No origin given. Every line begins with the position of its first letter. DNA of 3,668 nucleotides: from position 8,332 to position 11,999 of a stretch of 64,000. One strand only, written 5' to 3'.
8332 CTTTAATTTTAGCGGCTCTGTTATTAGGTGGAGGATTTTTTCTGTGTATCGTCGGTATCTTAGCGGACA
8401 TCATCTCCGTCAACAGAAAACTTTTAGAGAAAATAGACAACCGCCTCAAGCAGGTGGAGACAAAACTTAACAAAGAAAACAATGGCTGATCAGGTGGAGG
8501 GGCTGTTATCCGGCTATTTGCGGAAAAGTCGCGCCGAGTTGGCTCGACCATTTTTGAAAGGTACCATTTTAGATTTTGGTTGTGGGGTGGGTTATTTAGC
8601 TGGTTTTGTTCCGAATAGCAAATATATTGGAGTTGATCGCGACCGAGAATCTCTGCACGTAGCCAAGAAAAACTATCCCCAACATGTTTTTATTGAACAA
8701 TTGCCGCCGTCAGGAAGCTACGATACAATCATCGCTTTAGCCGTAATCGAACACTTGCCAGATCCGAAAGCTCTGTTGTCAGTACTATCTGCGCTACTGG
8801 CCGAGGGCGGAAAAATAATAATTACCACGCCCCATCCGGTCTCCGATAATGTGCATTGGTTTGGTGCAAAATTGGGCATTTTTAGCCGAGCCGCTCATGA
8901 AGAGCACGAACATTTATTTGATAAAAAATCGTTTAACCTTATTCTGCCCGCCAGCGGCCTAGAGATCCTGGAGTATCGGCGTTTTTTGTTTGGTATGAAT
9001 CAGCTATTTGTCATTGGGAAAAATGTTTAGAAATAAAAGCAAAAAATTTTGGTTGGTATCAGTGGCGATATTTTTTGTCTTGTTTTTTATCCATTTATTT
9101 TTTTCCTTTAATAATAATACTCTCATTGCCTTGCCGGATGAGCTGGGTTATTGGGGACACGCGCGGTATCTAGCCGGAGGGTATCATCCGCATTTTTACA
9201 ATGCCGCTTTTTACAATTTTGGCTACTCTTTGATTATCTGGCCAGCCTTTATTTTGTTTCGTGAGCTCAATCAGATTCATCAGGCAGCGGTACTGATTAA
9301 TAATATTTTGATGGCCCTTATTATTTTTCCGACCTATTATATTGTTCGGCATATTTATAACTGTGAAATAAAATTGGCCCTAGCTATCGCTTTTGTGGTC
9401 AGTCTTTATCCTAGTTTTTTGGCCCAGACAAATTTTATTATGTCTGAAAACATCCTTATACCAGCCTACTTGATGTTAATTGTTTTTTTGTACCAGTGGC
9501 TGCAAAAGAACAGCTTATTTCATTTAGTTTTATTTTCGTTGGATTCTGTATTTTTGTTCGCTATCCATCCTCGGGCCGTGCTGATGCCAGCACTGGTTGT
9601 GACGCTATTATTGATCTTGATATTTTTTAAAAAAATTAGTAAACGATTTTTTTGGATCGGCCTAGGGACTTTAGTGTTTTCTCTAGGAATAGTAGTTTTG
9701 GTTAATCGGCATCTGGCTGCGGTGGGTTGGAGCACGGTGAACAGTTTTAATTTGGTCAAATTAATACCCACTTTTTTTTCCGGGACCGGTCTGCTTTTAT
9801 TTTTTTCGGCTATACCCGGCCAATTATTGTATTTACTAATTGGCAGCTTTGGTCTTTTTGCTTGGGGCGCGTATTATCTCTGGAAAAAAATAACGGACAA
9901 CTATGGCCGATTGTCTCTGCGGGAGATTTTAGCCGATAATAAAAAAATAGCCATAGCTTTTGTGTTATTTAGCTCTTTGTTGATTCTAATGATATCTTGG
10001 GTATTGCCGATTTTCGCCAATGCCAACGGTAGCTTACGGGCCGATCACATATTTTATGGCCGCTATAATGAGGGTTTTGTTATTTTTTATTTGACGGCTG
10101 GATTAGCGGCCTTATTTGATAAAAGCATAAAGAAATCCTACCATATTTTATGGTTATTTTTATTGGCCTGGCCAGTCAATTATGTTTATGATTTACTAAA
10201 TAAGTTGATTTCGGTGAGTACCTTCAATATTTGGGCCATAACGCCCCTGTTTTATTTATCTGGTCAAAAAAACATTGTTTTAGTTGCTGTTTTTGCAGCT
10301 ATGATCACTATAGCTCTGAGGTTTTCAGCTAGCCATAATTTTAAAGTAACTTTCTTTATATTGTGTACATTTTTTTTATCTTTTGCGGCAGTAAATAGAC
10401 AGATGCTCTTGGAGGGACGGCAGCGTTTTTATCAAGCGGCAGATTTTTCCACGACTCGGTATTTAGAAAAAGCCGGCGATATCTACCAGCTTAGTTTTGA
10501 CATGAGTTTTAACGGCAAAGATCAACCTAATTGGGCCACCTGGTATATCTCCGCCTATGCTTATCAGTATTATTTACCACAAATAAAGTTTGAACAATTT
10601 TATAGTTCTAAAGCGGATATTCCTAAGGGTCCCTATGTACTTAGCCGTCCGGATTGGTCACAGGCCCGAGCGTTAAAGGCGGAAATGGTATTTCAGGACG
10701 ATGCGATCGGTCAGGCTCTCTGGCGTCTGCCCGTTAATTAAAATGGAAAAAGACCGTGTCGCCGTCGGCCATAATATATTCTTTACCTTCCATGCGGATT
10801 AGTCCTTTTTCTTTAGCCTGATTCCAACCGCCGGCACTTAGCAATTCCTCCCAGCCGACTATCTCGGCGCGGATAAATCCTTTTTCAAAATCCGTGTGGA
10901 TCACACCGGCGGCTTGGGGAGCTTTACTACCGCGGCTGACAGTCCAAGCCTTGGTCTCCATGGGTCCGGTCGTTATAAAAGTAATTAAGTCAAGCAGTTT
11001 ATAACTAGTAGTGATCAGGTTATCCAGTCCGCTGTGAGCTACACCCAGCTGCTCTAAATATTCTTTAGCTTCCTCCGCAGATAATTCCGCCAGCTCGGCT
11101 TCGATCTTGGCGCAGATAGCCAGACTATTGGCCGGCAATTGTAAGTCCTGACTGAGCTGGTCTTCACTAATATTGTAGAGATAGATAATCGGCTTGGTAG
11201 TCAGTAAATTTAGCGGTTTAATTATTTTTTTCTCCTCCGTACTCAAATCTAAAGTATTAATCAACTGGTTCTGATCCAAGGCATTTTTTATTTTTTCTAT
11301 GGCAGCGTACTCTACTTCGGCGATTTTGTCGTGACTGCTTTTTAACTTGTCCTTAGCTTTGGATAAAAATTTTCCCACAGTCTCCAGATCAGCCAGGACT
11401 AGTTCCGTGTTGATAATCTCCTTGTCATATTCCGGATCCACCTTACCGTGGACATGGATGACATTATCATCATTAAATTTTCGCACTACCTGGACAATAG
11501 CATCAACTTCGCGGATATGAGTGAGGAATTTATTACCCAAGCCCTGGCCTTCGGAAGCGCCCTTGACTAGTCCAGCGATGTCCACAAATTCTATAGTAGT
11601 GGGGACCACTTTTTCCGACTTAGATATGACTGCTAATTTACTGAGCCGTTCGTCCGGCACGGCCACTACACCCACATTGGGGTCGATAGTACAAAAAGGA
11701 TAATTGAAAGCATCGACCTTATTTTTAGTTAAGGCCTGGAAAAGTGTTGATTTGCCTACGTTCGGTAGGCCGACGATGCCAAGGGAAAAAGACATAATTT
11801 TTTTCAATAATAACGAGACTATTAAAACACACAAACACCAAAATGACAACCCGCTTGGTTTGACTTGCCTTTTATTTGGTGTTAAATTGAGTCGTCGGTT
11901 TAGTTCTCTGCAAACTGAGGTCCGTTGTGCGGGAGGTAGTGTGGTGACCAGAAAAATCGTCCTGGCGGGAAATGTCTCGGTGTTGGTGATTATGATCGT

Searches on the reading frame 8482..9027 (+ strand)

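Call 67: search_protein_families(library=pfam, proteins=[window:8482-9027:+], max_evalue=0.0001)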
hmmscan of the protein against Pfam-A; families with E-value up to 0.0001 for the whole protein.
window:8482-9027:+ (182 aa): 5 families
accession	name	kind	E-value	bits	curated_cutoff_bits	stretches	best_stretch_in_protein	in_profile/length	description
PF13489.12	Methyltransf_23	-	1.3e-22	80.7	27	1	12-164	8-163/164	Methyltransferase domain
PF08242.18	Methyltransf_12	-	7.2e-13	49.5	30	1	30-112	1-98/98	Methyltransferase domain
PF13847.12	Methyltransf_31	-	6.2e-12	45.9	27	1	28-118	6-113/145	Methyltransferase domain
PF08241.18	Methyltransf_11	-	1.5e-11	45.2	21.2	1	30-114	1-95/95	Methyltransferase domain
PF13649.12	Methyltransf_25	-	2e-09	38.4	27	1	29-110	1-97/97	Methyltransferase domain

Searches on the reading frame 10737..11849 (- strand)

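Call 67: search_protein_families(library=pfam, proteins=[window:10737-11849:-], max_evalue=0.0001)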
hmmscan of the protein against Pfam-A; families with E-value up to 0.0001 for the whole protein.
window:10737-11849:- (371 aa): 3 families
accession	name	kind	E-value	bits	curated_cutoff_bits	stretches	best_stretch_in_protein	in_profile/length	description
PF06071.19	YchF-GTPase_C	-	1.9e-34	118.1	27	1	288-371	1-84/84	Protein of unknown function (DUF933)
PF01926.29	MMR_HSR1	-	1.6e-21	76.9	21.9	1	23-128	2-86/113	50S ribosome-binding GTPase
PF02421.24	FeoB_N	-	5.8e-07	29.6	27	1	24-66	4-46/156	Ferrous iron transport protein B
